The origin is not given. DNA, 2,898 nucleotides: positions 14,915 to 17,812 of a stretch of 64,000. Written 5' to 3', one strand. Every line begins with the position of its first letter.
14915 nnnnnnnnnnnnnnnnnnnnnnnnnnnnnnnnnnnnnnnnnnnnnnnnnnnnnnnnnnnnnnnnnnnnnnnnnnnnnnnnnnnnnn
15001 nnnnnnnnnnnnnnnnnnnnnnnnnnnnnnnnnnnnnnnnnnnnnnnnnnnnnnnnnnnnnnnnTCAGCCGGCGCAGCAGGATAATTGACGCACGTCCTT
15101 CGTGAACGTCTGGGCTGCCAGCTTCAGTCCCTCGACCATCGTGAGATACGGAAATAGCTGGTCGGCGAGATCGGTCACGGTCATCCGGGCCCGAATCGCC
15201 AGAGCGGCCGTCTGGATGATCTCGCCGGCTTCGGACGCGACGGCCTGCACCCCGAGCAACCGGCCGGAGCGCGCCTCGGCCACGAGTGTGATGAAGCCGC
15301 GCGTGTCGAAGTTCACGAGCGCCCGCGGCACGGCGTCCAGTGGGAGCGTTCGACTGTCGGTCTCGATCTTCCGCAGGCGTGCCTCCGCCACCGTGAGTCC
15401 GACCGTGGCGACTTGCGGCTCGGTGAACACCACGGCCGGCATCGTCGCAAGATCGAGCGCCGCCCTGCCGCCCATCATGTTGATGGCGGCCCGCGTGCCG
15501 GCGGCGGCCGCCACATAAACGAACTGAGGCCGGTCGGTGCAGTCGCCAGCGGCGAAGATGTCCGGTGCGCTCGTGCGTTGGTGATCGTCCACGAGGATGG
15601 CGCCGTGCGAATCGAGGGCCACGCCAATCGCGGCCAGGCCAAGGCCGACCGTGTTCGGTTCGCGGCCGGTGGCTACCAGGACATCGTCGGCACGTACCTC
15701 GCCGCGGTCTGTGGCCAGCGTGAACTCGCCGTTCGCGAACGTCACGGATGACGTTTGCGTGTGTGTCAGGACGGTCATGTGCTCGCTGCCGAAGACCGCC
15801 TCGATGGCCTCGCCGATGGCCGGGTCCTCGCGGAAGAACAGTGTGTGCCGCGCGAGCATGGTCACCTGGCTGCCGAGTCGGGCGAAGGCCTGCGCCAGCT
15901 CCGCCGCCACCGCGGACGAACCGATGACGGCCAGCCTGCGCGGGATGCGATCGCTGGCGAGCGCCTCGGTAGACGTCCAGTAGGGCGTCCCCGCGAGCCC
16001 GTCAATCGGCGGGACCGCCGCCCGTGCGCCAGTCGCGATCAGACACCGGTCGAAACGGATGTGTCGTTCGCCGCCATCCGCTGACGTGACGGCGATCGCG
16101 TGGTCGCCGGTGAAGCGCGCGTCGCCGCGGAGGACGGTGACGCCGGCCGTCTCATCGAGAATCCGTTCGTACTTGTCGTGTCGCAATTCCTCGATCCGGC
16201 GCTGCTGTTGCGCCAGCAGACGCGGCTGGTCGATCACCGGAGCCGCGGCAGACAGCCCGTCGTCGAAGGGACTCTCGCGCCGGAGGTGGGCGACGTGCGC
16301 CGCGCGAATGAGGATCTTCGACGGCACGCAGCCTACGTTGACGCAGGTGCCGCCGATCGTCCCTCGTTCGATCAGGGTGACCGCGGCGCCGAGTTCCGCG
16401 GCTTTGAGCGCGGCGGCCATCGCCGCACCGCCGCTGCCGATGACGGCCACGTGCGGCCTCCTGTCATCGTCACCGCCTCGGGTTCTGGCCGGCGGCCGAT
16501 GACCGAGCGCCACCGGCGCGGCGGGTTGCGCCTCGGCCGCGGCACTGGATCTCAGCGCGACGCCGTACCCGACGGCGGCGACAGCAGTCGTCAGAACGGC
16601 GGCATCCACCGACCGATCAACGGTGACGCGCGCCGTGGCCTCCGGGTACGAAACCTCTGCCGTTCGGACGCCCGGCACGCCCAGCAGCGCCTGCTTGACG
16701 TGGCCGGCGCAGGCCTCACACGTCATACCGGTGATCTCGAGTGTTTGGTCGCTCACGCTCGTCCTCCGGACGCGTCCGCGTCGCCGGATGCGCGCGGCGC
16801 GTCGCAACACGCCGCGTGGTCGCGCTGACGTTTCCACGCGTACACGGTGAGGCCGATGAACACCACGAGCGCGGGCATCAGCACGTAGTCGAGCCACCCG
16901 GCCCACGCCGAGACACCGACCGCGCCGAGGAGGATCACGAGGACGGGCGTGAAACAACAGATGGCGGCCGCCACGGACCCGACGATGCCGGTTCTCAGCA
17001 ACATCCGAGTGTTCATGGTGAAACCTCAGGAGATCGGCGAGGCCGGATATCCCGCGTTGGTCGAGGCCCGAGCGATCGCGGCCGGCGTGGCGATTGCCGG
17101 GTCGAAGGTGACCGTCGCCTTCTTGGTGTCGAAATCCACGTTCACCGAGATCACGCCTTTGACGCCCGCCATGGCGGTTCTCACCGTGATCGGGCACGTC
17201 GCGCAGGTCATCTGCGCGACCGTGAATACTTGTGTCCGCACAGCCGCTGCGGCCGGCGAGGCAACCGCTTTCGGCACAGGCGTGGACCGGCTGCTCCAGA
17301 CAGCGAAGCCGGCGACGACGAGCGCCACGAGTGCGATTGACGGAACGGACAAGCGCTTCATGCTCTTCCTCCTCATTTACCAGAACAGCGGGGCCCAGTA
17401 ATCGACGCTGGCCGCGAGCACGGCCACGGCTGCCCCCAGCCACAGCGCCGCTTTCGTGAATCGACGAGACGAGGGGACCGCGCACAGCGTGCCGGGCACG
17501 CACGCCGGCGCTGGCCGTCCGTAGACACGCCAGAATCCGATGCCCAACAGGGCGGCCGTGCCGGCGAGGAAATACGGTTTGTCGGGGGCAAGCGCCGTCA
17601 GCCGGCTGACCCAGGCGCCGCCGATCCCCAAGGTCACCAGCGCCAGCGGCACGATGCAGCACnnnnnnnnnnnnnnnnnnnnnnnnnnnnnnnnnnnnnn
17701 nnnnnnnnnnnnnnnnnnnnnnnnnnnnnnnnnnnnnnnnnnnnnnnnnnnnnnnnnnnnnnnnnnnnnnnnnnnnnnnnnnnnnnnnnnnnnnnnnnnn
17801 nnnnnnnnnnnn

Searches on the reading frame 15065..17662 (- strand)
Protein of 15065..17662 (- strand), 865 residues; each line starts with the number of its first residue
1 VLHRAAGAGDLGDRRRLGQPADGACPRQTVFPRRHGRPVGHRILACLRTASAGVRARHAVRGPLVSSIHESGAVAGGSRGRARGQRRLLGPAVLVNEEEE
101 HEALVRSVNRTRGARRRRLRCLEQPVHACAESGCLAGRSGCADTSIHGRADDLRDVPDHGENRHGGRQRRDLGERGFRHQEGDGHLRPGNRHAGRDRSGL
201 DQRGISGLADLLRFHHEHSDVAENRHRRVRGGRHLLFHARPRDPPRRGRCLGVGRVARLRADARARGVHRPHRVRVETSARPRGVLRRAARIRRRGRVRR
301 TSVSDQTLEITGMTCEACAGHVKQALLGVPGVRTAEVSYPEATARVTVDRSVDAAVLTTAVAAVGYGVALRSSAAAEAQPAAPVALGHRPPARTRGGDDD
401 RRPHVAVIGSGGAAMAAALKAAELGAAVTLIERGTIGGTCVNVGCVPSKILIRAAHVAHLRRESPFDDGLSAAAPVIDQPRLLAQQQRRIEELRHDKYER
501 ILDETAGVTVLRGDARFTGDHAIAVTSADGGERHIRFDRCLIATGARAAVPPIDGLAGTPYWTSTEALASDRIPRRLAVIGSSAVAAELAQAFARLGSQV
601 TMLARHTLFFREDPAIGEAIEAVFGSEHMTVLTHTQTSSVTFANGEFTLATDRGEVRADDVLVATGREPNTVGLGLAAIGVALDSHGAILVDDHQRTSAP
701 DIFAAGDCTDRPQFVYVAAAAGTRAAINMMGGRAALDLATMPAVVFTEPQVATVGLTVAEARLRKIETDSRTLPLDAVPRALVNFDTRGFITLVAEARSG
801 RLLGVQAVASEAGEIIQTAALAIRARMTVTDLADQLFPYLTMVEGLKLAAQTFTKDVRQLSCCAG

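Call 53: search_protein_families(library=ncbifam, proteins=[window:15065-17662:-], max_evalue=1e-10)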
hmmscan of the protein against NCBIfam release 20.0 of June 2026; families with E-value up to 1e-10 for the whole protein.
window:15065-17662:- (865 aa): 37 families (the best 25 are shown)
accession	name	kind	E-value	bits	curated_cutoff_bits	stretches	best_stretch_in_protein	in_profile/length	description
NF010311.1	PRK13748.1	subfamily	2.6e-272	904.7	600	1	307-865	2-560/560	mercury(II) reductase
TIGR02053.1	MerA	equivalog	9.8e-176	585.3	454.45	1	404-865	2-465/465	mercury(II) reductase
NF004991.0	PRK06370.1-3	subfamily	2e-99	333.5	620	1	403-856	36-490/509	FAD-containing oxidoreductase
TIGR01350.1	lipoamide_DH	equivalog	7.2e-97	325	408.8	1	405-854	4-455/461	dihydrolipoyl dehydrogenase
NF004776.0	PRK06116.1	equivalog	3e-82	277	480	1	406-832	8-432/450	glutathione-disulfide reductase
NF004992.0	PRK06370.1-4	equivalog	1.6e-78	264.2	629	1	406-834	8-436/459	FAD-containing oxidoreductase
NF005883.0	PRK07845.1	equivalog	6.6e-77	259.4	479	1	404-853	4-459/466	NAD(P)H-quinone dehydrogenase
NF040477.1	chlor_oxi_RclA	equivalog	8.5e-76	255.4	740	1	407-846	8-433/441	reactive chlorine resistance oxidoreductase RclA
NF041853.1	hythiocyan_redase_MerA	equivalog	1.5e-75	254.7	650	1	405-846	6-434/440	hypothiocyanous acid reductase MerA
NF004946.0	PRK06292.2-4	subfamily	4.9e-73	246.5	634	1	405-842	6-459/487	dihydrolipoyl dehydrogenase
NF005884.0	PRK07846.1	equivalog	8.1e-73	245.6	501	1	405-835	6-432/454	mycothione reductase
NF004943.0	PRK06292.2-1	equivalog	1.4e-72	245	432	1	405-853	6-455/456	dihydrolipoyl dehydrogenase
NF005572.0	PRK07251.1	equivalog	2.3e-70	237.5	537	1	405-846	6-432/438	FAD-containing oxidoreductase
TIGR01424.1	gluta_reduc_2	equivalog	3.1e-69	233.7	606.05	1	406-831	6-427/446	glutathione-disulfide reductase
NF004939.0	PRK06292.1-1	equivalog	6.2e-69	232.9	435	1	404-858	7-463/476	dihydrolipoyl dehydrogenase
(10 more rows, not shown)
